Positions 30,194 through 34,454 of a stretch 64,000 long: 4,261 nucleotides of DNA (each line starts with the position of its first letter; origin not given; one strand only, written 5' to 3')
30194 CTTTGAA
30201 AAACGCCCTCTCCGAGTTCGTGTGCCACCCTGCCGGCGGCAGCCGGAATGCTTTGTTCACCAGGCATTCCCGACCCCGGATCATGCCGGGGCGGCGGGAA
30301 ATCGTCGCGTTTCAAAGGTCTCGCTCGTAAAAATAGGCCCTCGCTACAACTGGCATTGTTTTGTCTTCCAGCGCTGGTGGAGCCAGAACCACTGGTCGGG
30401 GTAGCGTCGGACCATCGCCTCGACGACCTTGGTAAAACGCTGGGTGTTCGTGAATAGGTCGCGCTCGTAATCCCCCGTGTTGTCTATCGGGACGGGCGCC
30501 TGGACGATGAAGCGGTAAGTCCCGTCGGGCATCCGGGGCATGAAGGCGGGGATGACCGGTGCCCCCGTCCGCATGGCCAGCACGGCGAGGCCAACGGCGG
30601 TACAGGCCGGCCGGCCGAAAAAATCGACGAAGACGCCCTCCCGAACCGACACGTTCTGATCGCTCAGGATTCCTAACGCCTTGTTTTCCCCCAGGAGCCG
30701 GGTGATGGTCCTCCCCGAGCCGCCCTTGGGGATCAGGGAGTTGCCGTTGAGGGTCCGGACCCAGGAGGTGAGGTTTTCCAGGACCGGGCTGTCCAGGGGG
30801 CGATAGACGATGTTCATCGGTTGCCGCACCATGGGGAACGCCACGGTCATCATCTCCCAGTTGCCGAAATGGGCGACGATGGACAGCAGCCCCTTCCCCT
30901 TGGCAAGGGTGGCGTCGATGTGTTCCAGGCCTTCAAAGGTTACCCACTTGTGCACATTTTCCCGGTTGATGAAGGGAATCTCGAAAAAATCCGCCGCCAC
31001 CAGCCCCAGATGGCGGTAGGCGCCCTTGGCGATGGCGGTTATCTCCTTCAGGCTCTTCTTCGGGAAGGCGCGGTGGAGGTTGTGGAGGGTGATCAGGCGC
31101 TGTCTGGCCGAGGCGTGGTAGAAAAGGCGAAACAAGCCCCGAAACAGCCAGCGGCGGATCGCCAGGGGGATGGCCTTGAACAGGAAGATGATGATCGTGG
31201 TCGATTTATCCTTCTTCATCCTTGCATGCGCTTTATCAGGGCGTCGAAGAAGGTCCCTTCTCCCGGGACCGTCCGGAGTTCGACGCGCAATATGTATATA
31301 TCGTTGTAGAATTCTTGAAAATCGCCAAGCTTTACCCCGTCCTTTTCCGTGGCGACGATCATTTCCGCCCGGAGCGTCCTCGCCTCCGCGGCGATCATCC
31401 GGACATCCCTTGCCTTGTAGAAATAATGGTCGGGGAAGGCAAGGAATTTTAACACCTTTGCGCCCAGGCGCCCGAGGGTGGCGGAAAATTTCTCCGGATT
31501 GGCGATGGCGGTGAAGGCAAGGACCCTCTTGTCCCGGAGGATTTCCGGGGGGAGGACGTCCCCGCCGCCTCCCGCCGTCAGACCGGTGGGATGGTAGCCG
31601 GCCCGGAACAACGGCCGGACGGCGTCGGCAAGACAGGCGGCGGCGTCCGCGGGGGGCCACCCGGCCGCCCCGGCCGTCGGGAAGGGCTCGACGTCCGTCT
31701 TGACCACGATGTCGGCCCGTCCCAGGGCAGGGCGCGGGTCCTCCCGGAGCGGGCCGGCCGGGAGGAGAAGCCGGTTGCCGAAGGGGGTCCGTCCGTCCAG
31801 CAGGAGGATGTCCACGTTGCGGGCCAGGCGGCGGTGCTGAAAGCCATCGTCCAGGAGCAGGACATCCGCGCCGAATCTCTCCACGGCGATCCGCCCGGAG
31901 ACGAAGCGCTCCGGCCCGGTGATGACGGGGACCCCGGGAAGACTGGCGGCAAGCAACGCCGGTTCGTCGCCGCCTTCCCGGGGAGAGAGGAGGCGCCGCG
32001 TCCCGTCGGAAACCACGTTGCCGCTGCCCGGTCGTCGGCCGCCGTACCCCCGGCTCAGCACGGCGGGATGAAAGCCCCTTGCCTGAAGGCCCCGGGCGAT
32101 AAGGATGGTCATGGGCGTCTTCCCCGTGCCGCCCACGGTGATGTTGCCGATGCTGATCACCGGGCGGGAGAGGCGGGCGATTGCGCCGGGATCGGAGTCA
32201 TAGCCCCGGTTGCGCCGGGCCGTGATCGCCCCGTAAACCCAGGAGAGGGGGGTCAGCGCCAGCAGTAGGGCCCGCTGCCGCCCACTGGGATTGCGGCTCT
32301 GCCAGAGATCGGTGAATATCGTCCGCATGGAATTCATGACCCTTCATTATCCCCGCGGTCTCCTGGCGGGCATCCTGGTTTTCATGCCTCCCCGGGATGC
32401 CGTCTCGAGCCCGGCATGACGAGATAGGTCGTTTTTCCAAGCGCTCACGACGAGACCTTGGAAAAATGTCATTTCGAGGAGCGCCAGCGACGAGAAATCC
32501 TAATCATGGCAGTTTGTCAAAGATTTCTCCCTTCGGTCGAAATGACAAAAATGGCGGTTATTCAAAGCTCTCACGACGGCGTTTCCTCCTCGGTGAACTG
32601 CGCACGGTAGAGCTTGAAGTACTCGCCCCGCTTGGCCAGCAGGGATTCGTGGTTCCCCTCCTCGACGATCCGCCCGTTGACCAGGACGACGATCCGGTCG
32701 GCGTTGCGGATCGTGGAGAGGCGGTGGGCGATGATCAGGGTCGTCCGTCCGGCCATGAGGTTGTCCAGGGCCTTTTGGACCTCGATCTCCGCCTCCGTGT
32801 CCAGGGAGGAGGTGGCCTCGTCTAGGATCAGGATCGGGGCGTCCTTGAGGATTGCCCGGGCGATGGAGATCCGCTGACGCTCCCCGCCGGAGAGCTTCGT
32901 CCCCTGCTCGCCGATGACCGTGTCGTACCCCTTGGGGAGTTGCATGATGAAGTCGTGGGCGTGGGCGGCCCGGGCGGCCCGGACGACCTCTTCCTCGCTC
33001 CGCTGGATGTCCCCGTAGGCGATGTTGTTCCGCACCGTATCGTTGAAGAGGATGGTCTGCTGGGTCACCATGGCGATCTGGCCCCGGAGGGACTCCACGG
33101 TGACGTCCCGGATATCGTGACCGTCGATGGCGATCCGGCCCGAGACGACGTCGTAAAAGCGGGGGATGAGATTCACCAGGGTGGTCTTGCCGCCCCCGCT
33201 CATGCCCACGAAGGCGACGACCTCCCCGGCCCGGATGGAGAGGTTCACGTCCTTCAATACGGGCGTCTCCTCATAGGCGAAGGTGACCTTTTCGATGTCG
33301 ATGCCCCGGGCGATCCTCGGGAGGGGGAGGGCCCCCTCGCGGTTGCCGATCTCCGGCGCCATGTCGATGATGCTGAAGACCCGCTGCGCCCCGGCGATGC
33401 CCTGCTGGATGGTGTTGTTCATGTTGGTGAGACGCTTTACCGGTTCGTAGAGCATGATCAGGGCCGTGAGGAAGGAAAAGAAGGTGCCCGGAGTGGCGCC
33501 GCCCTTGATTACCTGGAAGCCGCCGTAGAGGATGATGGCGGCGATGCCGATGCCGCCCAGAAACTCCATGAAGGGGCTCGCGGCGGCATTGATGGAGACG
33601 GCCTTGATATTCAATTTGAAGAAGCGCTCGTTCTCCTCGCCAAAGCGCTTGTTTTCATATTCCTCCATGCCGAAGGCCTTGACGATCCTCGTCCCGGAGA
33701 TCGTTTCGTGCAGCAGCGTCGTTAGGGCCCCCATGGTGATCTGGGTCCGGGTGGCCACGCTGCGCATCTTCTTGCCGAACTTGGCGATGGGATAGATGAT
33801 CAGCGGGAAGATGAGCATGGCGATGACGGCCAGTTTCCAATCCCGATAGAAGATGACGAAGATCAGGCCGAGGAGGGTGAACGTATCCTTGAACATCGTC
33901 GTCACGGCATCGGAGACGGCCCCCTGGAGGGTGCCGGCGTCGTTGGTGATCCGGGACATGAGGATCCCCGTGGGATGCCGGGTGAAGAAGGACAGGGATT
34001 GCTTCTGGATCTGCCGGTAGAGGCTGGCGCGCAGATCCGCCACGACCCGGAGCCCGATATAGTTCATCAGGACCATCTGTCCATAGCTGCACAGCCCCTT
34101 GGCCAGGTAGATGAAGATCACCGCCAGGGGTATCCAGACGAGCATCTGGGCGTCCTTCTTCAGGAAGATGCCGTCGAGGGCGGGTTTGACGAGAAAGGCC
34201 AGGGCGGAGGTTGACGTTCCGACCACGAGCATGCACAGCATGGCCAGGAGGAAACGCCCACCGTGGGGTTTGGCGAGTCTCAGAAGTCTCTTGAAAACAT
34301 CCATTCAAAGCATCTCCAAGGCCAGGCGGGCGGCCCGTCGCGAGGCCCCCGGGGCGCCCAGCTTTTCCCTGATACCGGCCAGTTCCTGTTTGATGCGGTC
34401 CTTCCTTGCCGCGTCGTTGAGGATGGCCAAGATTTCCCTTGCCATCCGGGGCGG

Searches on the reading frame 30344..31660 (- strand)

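Call 90: search_protein_families(library=pfam, proteins=[window:30344-31660:-], max_evalue=0.00001)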
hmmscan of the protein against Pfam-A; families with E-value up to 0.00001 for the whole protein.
window:30344-31660:- (438 aa): 1 family
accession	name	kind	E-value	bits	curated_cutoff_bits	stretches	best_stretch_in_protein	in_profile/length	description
PF03279.18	Lip_A_acyltrans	-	7e-59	199.9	22.3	1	156-433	21-295/295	Bacterial lipid A biosynthesis acyltransferase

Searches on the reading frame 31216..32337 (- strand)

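Call 91: search_protein_families(library=pfam, proteins=[window:31216-32337:-], max_evalue=0.00001)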
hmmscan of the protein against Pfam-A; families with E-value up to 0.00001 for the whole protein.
window:31216-32337:- (373 aa): 1 family
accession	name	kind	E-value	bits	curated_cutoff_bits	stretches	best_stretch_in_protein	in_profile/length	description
PF02606.20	LpxK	-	2.7e-90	303.2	27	1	26-370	3-326/328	Tetraacyldisaccharide-1-P 4'-kinase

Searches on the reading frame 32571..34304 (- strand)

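Call 90: search_protein_families(library=pfam, proteins=[window:32571-34304:-], max_evalue=0.00001)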
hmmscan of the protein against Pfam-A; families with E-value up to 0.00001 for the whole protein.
window:32571-34304:- (577 aa): 3 families
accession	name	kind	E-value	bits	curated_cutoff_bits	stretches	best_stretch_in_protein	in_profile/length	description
PF00664.28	ABC_membrane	-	6.1e-59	200.4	28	1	19-288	2-273/274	ABC transporter transmembrane region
PF00005.33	ABC_tran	-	8.7e-34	117.5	25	1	350-499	1-137/137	ABC transporter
PF02463.25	SMC_N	-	7.6e-06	25.9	40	0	392-541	135-211/220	RecF/RecN/SMC N terminal domain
